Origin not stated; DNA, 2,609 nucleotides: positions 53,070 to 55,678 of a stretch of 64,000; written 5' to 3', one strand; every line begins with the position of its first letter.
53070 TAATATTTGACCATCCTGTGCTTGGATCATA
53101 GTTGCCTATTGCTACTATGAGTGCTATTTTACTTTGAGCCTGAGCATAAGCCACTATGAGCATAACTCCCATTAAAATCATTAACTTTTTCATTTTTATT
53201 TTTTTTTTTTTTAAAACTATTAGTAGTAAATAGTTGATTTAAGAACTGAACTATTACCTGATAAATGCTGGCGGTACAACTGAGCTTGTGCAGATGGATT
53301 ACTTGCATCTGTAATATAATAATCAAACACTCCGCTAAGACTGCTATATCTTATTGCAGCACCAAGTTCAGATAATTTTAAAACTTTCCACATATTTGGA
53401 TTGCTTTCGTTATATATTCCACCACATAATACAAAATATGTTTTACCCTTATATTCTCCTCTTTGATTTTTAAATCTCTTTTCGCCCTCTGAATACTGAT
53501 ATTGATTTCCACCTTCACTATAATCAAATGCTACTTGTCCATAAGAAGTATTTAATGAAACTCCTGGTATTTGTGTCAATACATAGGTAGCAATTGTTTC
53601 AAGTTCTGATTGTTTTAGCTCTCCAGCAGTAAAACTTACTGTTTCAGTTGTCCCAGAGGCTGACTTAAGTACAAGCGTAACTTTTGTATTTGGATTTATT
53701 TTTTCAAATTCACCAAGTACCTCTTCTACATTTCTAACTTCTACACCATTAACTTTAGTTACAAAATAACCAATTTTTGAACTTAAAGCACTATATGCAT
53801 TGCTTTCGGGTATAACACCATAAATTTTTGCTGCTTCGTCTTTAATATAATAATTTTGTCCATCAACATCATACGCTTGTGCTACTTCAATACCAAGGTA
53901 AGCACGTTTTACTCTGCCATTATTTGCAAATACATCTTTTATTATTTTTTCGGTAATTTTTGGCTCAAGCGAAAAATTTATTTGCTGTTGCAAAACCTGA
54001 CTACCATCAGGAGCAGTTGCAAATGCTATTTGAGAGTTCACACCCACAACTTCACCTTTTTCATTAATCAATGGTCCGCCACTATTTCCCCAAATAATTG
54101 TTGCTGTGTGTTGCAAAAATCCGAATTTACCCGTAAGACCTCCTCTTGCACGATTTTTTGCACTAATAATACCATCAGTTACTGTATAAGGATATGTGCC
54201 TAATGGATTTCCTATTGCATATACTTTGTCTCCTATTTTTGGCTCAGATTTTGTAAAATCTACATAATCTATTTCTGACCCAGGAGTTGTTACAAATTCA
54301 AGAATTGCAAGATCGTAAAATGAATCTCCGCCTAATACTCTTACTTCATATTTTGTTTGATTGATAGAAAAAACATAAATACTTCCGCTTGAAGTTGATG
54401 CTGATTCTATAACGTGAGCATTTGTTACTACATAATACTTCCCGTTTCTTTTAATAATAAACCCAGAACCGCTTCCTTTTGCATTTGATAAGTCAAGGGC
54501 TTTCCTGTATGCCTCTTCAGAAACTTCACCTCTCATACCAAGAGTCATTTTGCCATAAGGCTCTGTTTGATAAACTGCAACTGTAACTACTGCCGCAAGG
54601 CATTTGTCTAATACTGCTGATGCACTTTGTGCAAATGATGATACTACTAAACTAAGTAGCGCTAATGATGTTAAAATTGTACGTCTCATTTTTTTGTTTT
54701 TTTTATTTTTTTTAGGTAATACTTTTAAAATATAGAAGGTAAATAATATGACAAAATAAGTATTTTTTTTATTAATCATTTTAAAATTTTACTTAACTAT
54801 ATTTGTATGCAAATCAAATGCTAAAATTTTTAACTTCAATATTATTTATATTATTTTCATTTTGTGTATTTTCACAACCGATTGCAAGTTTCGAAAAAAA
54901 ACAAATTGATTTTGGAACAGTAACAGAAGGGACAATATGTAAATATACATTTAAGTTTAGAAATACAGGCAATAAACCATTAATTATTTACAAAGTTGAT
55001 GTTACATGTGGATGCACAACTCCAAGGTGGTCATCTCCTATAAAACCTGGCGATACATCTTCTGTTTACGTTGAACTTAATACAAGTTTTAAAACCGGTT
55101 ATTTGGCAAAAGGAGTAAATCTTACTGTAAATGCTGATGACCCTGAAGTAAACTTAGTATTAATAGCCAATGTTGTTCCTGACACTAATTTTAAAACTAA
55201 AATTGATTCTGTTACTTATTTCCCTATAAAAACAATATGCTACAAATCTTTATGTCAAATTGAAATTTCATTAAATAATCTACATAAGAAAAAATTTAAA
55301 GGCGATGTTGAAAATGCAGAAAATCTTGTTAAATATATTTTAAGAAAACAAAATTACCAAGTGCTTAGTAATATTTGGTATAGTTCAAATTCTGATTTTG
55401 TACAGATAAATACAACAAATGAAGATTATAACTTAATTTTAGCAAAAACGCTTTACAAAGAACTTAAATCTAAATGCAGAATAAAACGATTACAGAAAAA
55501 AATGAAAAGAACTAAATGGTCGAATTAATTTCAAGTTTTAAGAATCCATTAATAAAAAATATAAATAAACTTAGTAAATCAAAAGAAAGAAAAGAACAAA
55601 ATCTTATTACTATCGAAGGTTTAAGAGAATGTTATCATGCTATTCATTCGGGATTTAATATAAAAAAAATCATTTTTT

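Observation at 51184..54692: Adjacent secreted caspase-like (C14) and trypsin-like (S1) proteases in one transcription unit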

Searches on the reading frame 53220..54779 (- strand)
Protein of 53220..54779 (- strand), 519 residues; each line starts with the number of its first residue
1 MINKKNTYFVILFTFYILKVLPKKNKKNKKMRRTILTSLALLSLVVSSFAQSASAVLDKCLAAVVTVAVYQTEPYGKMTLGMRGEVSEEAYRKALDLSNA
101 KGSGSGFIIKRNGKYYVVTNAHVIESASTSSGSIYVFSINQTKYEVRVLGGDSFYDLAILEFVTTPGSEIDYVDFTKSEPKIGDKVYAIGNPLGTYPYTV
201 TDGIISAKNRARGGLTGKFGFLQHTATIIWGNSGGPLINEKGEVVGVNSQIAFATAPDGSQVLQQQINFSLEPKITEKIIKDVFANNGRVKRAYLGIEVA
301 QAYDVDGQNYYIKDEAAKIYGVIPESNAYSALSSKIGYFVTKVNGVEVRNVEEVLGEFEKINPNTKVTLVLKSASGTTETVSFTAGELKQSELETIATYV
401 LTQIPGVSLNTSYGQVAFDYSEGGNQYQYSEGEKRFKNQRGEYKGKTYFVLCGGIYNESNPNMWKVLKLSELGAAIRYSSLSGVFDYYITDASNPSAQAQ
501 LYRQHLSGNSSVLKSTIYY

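Call 3: search_protein_families(library=pfam, proteins=[window:53220-54779:-], max_evalue=0.01)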
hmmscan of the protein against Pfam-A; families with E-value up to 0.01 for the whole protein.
window:53220-54779:- (519 aa): 4 families
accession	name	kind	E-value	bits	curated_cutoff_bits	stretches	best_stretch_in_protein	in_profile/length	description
PF13365.12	Trypsin_2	-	5.7e-29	102.1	27.6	1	104-247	1-144/144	Trypsin-like peptidase domain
PF00089.32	Trypsin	-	3.3e-11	43.9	20.6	1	93-251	16-198/220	Trypsin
PF05579.19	Peptidase_S32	-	0.0012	18.6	24.7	0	99-127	107-137/297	Equine arteritis virus serine endopeptidase S32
PF10459.15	Peptidase_S46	-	0.0015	17.7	22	1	194-248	591-650/698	Peptidase S46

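Call 4: search_protein_families(library=ncbifam, proteins=[window:53220-54779:-], max_evalue=0.01)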
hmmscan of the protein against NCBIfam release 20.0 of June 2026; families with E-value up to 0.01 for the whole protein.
window:53220-54779:- (519 aa): 12 families
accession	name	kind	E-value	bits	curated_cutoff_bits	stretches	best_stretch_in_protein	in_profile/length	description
TIGR02037.1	degP_htrA_DO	subfamily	2.7e-52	178.2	416.2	1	52-396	2-338/434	Do family serine endopeptidase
TIGR02038.1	protease_degS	equivalog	7.9e-38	130.5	422.95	1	99-371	75-333/351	outer membrane-stress sensor serine endopeptidase DegS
NF041521.1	HhoA_HhoB_HtrA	equivalog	1.2e-37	130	450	1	95-383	50-329/335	HhoA/HhoB/HtrA family serine endopeptidase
NF008147.1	PRK10898.1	equivalog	1.6e-36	126.2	408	1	99-373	75-336/352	outer membrane-stress sensor serine endopeptidase DegS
NF007526.1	PRK10139.1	equivalog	8.4e-33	113.7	756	1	44-409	31-381/456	serine endoprotease DegQ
NF047968.1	SerProtHtrA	equivalog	7.7e-30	104.4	470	1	98-371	83-344/357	serine protease HtrA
NF008189.1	PRK10942.1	equivalog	1.3e-28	99.7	720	1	99-410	110-404/477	serine endoprotease DegP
NF053637.1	SerProtHtrAspr2045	equivalog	3.4e-25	88.8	650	1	50-305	59-303/394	serine protease HtrA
NF040960.1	MamE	equivalog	1.3e-18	67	800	1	102-251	122-267/659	magnetosome formation protease MamE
NF050055.1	SerProtHtrAMycob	equivalog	3.9e-18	65.6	800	1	98-299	223-421/502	serine protease HtrA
NF033740.0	MarP_fam_protase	equivalog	4.3e-16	58.9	250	1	101-259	210-358/390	MarP family serine protease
NF040961.1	MamO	equivalog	6.7e-12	44.5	800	1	100-251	96-243/648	magnetosome protein MamO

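Call 8: search_protein_families(library=padloc, proteins=[window:53220-54689:-], max_evalue=0.01)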
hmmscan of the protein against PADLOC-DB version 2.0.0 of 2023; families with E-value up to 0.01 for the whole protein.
window:53220-54689:- (489 aa): 3 families
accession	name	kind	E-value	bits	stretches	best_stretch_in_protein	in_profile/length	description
PDLC02959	RT-Protease_XI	-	6e-19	66.3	1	69-221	347-489/510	single gene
PDLC02960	RT-Protease_XI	-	6e-18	63.1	1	66-221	342-486/506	single gene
PDLC03855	LmuA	-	1.6e-11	42.2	1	73-216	16-168/425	-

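Call 18: find_homologous_proteins(query=window:53220-54689:-)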
Query window:53220-54689:- (489 aa): 4969 proteins with E <= 0.001 among 8000 candidates; the best 120 are listed.
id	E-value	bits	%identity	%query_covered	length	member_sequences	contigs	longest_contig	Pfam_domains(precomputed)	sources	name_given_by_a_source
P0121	4.8e-290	980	90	100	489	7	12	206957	PF13365.13,PF00089.33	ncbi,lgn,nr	ncbi:MAG: serine protease [Bacteroidetes bacterium]|nr:serine protease [Bacteroidota bacterium]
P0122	1.2e-262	890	83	96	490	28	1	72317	PF13365.13,PF00089.33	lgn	-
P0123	5.3e-262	888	81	100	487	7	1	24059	PF13365.13,PF00089.33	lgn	-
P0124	6.8e-262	887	82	100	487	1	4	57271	PF13365.13,PF00089.33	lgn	-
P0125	3.3e-259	879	81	100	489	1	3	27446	PF13365.13,PF00089.33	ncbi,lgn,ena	-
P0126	2.8e-258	876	80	100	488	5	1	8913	PF13365.13,PF00089.33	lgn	-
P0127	7.0e-258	874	83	96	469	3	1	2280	PF13365.13,PF00089.33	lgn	-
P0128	3.1e-254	862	78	100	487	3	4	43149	PF13365.13,PF00089.33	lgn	-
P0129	1.0e-253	860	79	100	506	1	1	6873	PF13365.13,PF00089.33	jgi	jgi:S1-C subfamily serine protease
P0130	7.4e-253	858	79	100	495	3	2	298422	PF13365.13,PF00089.33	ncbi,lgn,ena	-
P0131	1.8e-251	853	78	100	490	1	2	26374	PF13365.13,PF00089.33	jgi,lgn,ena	-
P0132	3.6e-231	786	72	100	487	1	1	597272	PF13365.13,PF00089.33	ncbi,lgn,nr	ncbi:MAG: trypsin-like peptidase domain-containing protein [Flavobacteriales bacterium]|nr:trypsin-l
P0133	1.0e-159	551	55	100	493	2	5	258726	PF13365.13,PF00089.33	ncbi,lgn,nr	ncbi:MAG: S1C family serine protease [Bacteroidales bacterium]|nr:S1C family serine protease [Bacter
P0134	1.1e-159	550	53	100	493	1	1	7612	PF13365.13,PF13180.13,PF00089.33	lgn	-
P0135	1.6e-159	550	53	100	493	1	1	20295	PF13365.13,PF00089.33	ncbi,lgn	-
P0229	1.3e-129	451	48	100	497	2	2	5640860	PF13365.13,PF00089.33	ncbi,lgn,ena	-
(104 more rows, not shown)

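Call 28: find_encoding_contigs(protein=P0229, flank=8000, max_places=2)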
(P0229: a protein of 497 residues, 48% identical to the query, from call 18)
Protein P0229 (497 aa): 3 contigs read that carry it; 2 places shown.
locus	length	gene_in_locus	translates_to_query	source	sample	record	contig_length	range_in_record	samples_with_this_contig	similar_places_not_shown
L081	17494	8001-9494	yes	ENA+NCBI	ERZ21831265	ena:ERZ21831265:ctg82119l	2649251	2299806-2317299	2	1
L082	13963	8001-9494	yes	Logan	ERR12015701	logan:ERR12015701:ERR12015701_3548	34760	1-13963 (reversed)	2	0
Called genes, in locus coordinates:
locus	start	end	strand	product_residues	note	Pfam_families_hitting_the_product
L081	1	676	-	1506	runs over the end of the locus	-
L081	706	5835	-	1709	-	-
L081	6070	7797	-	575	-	PF00656:Peptidase_C14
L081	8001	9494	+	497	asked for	PF00089:Trypsin, PF13365:Trypsin_2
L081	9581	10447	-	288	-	-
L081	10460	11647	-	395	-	PF05226:CHASE2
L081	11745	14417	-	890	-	PF00656:Peptidase_C14, PF07719:TPR_2 (weak), PF13414:TPR_11 (weak), PF13432:TPR_16 (weak), PF14559:TPR_19 (weak), PF13424:TPR_12, PF13432:TPR_16, PF13432:TPR_16, +21 more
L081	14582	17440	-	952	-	PF00656:Peptidase_C14, PF00515:TPR_1 (weak), PF07719:TPR_2 (weak), PF13432:TPR_16 (weak), PF13414:TPR_11, PF13424:TPR_12 (weak), PF13429:TPR_15 (weak), PF13414:TPR_11 (weak), +14 more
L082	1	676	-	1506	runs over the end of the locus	-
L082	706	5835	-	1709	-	-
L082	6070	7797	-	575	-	PF00656:Peptidase_C14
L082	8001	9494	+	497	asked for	PF00089:Trypsin, PF13365:Trypsin_2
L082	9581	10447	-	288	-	-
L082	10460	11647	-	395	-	PF05226:CHASE2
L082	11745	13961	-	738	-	?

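Call 29: find_related_loci(query=A2, collection=metagenome_contigs, flank=6000)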
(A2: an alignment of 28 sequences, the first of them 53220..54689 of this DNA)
Query A2 (489 aa) in metagenome_contigs; peptide patterns used: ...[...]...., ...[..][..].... (x = any residue, [..] = any of these).
600 stretches matched a pattern (row limit reached: there are more); 467 encode a relative of the query (tblastn E <= 1e-3); the best 80 are kept; 80 distinct loci.
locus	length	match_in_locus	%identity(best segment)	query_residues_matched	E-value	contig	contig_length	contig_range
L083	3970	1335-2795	81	1-489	0e+0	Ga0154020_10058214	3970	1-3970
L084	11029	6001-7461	82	1-489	0e+0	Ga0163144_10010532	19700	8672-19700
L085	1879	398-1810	82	19-489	0e+0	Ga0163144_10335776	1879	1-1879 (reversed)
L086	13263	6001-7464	79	1-489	0e+0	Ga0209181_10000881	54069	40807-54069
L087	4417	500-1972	51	1-489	1e-165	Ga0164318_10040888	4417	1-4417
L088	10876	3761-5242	52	1-489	1e-158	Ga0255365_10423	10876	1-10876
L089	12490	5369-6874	53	3-489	4e-158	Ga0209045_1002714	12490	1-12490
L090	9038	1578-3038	51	3-489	3e-157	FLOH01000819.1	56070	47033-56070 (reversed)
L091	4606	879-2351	50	1-489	6e-158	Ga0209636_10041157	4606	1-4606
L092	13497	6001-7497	48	6-489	4e-146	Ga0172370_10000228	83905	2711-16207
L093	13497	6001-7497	48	6-489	4e-146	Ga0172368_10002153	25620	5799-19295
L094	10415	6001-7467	47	3-489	3e-146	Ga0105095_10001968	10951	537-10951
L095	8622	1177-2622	51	20-489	1e-145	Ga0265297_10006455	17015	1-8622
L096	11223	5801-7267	48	3-489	6e-144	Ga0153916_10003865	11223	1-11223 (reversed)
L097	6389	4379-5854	49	1-489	1e-143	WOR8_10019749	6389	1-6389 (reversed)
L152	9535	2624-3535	33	6-320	6e-28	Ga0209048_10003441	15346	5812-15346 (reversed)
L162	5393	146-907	34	74-339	3e-25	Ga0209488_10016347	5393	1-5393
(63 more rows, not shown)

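Call 45: search_solved_structures(query=window:53220-54689:-, max_evalue=1e-10, show_alignments=1)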
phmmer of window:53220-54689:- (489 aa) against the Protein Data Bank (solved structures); distinct sequences matched with E-value up to 1e-10: 94 (the best 60 are shown).
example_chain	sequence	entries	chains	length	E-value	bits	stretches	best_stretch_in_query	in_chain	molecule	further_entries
5y28_A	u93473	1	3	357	1.8e-28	103.1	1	72-340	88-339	Periplasmic serine endoprotease DegP-like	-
7xs0_A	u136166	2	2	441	3.1e-28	102.3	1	72-359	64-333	Periplasmic serine endoprotease DegP-like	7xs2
5jd8_A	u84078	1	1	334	3.3e-28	102.2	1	73-365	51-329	Periplasmic serine peptidase DegS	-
5y2d_A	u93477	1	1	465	3.7e-28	102.1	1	72-359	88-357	Periplasmic serine endoprotease DegP-like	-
9nzj_A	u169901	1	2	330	5.2e-28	101.6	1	22-341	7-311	peptidase Do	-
3stj_A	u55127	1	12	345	2.2e-27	99.5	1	22-342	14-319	Protease degQ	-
4a8a_A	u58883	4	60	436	8.4e-27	97.6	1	22-343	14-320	PERIPLASMIC PH-DEPENDENT SERINE ENDOPROTEASE DEGQ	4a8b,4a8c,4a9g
8kic_D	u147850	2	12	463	9.6e-27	97.4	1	22-343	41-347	peptidase Do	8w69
1soz_A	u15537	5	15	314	2.2e-26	96.2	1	72-340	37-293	Protease degS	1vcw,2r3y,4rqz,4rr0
6ew9_A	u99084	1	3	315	2.3e-26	96.2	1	72-340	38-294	Serine endoprotease DegS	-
4rqy_A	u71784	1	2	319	2.3e-26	96.1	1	72-340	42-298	Protease degS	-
1sot_A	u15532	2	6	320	2.3e-26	96.1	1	72-340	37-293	Protease degS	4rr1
3gcn_A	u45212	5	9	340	4.3e-26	95.2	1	72-341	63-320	Protease degS | DegS protease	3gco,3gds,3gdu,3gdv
1te0_A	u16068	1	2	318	5.8e-26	94.8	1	72-340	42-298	Protease degS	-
6z05_A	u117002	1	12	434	4e-25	92.1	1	71-341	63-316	DegQ family serine endoprotease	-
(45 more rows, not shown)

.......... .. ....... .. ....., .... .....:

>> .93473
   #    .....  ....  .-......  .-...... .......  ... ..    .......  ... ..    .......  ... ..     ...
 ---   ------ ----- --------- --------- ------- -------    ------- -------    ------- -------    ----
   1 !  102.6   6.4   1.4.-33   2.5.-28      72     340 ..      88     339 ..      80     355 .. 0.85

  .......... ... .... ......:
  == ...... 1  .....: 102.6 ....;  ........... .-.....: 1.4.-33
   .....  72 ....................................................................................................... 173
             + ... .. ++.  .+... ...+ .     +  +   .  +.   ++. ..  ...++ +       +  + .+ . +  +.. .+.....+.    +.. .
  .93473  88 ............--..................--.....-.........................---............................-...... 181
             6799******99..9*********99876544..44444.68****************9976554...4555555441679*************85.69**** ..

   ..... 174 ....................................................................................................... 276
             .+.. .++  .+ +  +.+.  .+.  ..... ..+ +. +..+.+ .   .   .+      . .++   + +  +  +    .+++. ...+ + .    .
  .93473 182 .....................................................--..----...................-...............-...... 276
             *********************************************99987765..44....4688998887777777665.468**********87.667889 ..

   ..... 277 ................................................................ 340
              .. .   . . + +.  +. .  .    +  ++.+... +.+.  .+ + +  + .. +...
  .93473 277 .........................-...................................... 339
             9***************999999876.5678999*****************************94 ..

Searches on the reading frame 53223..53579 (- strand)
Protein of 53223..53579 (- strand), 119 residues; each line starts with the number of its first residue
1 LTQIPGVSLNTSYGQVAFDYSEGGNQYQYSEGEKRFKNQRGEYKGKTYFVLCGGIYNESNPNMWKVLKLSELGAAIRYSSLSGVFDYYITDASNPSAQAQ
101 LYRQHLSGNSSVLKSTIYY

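Call 33: predict_structure(alignment_id=A4)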
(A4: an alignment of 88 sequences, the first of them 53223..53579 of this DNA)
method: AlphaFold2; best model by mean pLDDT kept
length: 119 residues; sequences in the alignment: 88
mean_pLDDT: 74.4   pTM: 0.68
mean pLDDT of the five models: 74.4, 72.4, 69.8, 69.2, 67.2
residues with pLDDT >= 90: 0; 70-90: 84; 50-70: 25; < 50: 10
segments of 3 or more residues with pLDDT < 50: 112-119
pLDDT, mean of each block of 10 residues (from residue 1): 59 74 74 77 74 82 84 83 85 84 74 41
secondary structure, 60 per line:
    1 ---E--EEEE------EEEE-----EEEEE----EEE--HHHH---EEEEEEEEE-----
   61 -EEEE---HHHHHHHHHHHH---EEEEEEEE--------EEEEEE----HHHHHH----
elements in order: E7-10 E17-20 E26-30 E35-37 H40-43 E47-55 E62-65 H69-80 E84-91 E100-105 H110-115

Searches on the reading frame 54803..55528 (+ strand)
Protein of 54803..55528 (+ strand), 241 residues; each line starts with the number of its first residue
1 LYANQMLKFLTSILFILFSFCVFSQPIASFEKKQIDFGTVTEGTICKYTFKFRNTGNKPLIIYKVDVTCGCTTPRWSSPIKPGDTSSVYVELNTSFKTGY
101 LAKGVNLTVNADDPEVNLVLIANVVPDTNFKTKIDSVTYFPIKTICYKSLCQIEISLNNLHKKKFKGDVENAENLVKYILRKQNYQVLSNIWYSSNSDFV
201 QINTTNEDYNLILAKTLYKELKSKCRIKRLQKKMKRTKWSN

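Call 3: search_protein_families(library=pfam, proteins=[window:54803-55528:+], max_evalue=0.01)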
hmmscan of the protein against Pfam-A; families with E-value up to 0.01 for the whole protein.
window:54803-55528:+ (241 aa): 3 families
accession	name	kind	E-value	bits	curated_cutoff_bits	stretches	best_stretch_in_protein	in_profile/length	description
PF07610.17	DUF1573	-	4e-25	88.1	26.1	1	29-124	2-98/98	Protein of unknown function (DUF1573)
PF22544.2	HYDIN_VesB_CFA65-like_Ig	-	5.1e-12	46.3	25.5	1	26-119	1-96/100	HYDIN/CFA65/VesB-like, Ig-like domain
PF18700.6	Castor1_N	-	0.007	16.7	26.5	0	194-223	28-57/61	Cytosolic arginine sensor for mTORC1 subunit 1 N-terminal domain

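Call 4: search_protein_families(library=ncbifam, proteins=[window:54803-55528:+], max_evalue=0.01)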
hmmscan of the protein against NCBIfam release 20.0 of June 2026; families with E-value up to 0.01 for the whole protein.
window:54803-55528:+ (241 aa): 2 families
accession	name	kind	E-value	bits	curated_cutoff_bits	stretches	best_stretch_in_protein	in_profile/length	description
NF041425.1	OS_HP2_seleno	subfamily_domain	2.1e-15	56.8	100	1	31-122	2-95/98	OS_HP2 family (seleno)protein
NF012200.0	choice_anch_D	domain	0.0012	19.3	45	1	26-95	15-90/108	choice-of-anchor D domain-containing protein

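Call 8: search_protein_families(library=padloc, proteins=[window:54803-55528:+], max_evalue=0.01)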
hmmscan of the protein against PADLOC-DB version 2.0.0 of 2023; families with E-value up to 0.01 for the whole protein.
window:54803-55528:+ (241 aa): 0 families
